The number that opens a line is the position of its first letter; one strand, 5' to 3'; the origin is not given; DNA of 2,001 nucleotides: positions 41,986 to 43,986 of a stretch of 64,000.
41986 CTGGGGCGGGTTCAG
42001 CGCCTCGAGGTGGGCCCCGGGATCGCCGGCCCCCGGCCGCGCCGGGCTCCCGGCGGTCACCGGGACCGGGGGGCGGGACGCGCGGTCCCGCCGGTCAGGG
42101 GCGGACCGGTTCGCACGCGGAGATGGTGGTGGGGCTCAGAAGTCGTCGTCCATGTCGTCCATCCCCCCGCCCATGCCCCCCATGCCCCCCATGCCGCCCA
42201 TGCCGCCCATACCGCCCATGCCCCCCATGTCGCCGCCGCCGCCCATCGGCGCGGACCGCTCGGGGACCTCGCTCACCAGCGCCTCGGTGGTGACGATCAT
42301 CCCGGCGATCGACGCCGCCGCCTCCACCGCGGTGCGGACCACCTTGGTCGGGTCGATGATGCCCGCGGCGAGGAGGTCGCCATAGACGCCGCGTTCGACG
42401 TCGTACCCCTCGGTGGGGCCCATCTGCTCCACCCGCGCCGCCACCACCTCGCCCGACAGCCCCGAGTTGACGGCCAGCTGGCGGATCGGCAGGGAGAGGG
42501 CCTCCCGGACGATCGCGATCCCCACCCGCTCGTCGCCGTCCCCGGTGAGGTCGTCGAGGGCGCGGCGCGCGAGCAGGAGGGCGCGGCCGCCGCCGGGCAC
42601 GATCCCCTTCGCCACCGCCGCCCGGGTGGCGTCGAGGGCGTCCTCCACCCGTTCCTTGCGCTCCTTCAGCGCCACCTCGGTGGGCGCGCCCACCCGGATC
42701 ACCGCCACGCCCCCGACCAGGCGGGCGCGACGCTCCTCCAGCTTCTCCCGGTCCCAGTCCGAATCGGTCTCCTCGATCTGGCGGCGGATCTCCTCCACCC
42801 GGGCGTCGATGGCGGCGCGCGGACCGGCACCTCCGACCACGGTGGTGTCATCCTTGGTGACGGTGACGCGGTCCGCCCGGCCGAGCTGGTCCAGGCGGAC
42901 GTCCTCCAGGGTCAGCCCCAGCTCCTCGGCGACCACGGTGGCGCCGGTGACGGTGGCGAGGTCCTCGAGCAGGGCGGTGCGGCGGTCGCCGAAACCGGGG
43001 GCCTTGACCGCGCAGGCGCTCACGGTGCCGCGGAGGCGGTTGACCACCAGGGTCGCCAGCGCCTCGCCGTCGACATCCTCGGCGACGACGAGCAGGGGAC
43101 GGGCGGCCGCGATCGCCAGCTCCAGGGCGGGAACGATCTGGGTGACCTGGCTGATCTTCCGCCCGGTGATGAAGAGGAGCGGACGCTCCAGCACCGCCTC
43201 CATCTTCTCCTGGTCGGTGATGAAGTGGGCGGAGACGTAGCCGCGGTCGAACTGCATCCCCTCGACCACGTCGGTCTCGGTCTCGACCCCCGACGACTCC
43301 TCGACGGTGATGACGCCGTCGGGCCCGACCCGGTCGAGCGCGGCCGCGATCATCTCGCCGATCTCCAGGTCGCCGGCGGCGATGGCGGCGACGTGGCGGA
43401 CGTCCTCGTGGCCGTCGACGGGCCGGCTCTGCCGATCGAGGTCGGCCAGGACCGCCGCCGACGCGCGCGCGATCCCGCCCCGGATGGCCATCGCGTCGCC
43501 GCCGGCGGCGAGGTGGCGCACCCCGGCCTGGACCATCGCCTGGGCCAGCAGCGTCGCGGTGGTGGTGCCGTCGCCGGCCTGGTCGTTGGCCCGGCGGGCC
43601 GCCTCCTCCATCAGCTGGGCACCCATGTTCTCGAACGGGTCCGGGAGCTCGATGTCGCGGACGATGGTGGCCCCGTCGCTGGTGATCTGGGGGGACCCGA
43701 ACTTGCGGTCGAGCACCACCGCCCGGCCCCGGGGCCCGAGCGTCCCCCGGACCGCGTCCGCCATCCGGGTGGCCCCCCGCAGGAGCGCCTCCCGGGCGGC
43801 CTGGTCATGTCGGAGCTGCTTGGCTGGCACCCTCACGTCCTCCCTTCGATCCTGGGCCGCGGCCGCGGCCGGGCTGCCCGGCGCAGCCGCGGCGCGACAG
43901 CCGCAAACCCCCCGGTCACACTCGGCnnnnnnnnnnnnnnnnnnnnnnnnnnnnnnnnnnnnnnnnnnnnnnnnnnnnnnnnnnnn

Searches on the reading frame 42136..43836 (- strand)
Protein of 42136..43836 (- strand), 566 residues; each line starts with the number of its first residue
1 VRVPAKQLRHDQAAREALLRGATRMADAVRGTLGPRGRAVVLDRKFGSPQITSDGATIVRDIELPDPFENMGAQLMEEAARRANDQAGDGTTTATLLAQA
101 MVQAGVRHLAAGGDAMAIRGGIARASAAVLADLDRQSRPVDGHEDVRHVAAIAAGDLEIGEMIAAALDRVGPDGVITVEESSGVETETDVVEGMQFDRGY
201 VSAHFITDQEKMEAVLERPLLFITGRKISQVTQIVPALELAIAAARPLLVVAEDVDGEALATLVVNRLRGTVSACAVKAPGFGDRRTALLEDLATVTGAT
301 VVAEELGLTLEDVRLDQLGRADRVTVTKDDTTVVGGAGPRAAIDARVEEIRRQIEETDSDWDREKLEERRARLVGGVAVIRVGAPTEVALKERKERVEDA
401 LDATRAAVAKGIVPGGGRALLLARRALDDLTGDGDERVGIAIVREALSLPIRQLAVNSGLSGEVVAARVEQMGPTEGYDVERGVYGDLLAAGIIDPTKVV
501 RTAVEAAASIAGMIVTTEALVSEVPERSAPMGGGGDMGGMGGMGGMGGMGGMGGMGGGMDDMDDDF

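Call 34: search_protein_families(library=pfam, proteins=[window:42136-43836:-], max_evalue=0.01)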
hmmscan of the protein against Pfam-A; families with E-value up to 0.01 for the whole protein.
window:42136-43836:- (566 aa): 1 family
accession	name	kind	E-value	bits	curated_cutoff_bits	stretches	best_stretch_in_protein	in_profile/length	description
PF00118.29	Cpn60_TCP1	-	5.6e-68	230.2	34.3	1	26-523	2-488/490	TCP-1/cpn60 chaperonin family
